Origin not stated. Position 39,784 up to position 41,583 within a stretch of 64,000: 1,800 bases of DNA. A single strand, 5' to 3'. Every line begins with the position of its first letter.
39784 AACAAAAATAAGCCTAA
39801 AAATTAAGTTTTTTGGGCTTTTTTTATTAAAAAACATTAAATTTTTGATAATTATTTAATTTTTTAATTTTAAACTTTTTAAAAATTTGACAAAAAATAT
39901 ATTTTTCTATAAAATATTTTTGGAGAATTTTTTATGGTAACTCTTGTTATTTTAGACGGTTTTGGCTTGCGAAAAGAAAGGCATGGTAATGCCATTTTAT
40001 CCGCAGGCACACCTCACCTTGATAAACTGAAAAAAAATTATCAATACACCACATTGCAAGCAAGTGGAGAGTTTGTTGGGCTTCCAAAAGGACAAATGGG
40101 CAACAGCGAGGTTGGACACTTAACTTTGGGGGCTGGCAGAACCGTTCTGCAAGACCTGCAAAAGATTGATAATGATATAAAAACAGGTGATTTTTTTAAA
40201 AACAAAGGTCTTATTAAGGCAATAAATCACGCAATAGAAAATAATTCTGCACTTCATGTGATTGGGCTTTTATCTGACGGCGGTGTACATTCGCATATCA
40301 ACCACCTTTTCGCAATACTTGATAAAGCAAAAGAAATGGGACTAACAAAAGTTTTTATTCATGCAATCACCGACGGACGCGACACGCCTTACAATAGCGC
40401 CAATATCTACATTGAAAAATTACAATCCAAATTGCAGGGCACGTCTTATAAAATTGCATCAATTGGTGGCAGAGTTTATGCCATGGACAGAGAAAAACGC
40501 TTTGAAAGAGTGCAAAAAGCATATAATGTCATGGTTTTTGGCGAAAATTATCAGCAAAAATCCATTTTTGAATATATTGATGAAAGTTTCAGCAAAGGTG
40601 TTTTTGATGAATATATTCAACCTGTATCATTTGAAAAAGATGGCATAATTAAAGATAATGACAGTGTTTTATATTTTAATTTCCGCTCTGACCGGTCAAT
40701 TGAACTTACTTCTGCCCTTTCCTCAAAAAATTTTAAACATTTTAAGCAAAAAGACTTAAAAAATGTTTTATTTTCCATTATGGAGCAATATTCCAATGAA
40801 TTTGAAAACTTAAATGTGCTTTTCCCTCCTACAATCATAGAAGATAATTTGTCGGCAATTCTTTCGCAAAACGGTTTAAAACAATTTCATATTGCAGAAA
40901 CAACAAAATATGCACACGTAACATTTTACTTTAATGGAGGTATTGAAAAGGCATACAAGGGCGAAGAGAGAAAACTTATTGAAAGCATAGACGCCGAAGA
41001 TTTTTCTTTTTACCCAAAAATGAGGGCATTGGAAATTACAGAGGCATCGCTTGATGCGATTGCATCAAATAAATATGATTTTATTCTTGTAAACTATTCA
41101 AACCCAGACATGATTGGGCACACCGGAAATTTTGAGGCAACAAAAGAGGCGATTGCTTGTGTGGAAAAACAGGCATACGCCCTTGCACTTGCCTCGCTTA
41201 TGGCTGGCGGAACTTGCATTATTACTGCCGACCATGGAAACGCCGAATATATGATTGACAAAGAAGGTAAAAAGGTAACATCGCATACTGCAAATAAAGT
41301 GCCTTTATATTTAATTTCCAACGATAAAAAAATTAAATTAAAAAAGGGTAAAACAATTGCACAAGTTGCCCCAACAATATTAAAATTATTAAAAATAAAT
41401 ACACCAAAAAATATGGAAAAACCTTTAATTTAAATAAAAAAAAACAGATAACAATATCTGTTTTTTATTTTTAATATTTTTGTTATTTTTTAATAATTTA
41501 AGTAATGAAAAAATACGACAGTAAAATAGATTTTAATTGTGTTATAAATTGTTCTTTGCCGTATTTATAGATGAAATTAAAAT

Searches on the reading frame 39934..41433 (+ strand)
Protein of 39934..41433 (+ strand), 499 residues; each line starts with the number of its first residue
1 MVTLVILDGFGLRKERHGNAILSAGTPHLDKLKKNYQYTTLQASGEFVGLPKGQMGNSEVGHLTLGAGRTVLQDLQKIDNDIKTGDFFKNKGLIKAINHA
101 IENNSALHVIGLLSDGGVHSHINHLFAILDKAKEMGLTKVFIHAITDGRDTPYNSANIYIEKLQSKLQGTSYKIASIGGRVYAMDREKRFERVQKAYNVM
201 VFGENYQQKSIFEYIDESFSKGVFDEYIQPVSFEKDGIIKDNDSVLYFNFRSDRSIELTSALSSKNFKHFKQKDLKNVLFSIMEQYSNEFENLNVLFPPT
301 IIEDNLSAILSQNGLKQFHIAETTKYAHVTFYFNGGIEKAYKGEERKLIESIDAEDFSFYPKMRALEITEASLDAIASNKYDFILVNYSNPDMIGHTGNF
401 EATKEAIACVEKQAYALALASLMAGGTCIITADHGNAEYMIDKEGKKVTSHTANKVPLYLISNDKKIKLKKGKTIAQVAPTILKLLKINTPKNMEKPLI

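Call 8: search_protein_families(library=pfam, proteins=[window:39934-41433:+], max_evalue=0.001)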
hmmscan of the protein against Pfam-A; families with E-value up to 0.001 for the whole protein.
window:39934-41433:+ (499 aa): 3 families
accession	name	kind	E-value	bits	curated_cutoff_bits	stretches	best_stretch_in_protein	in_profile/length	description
PF06415.18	iPGM_N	-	3e-74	249.6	27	1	78-287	1-216/217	BPG-independent PGAM N-terminus (iPGM_N)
PF01676.23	Metalloenzyme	-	1.1e-68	231.9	24.3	1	2-489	3-251/252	Metalloenzyme superfamily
PF19156.5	DUF5838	-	0.00072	19.5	28.8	0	200-280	184-267/289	Family of unknown function (DUF5838)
